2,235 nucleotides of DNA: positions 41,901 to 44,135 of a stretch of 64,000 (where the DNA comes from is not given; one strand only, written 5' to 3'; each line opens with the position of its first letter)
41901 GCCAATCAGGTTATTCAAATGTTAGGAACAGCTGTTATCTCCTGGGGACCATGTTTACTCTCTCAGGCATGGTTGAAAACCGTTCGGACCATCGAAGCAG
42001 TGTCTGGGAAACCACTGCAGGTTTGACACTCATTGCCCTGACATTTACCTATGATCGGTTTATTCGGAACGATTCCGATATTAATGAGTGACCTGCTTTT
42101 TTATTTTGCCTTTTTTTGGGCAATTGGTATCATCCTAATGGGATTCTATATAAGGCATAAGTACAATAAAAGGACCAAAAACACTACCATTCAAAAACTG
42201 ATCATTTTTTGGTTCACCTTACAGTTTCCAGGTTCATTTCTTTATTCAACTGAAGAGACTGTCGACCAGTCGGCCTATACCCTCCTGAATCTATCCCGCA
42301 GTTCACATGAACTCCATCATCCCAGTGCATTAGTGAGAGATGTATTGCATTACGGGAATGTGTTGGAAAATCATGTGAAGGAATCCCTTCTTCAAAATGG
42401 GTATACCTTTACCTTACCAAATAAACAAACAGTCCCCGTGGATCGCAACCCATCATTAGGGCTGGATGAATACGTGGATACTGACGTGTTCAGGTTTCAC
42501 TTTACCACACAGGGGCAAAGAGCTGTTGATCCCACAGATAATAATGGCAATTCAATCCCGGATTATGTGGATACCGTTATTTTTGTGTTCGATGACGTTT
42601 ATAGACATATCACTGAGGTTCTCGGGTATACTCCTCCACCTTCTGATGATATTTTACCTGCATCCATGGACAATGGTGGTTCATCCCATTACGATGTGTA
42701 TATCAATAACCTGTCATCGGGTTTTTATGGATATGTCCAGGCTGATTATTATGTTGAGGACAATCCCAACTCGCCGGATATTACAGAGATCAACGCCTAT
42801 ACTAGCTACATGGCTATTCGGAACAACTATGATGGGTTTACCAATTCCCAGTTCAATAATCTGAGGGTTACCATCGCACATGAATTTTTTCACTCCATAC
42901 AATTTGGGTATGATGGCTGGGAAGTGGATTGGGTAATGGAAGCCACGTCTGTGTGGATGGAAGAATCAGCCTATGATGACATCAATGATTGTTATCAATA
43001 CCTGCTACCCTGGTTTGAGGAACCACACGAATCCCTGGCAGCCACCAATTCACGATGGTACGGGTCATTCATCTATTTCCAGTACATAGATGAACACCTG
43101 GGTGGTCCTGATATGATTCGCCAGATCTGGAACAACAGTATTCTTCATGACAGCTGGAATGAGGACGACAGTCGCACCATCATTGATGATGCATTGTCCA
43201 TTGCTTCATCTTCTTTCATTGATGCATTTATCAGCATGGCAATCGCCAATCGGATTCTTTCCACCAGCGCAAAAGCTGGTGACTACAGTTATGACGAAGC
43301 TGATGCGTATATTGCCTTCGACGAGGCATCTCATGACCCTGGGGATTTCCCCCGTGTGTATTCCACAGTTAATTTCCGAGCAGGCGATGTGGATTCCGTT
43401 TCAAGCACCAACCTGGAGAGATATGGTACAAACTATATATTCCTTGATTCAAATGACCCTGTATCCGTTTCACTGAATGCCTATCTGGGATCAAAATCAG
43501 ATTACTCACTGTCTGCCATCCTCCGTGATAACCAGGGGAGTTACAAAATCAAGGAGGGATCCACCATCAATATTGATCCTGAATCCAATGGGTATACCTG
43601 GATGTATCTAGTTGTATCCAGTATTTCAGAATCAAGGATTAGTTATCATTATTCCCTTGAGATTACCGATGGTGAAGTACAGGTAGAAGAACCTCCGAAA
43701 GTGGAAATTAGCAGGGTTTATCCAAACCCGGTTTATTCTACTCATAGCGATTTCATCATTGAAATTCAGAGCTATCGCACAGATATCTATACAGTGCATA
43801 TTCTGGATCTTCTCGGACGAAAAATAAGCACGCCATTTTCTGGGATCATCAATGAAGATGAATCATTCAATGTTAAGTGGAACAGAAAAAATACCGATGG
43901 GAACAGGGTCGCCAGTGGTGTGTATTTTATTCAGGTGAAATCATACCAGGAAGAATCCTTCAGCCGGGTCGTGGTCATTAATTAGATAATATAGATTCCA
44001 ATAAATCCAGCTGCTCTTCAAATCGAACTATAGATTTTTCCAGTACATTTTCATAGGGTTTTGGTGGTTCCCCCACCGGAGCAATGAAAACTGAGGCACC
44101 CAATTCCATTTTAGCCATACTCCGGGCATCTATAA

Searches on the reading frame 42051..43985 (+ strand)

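Call 45: search_protein_families(library=pfam, proteins=[window:42051-43985:+], max_evalue=0.001)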
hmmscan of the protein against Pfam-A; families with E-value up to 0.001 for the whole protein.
window:42051-43985:+ (644 aa): 2 families
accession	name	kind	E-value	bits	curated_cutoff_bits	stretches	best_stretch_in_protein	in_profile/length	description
PF19527.4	DUF6055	-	1.3e-08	34.7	27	1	268-396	125-257/417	Family of unknown function (DUF6055)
PF18962.6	Por_Secre_tail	-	1.9e-07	31.7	27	1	556-642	1-75/75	Secretion system C-terminal sorting domain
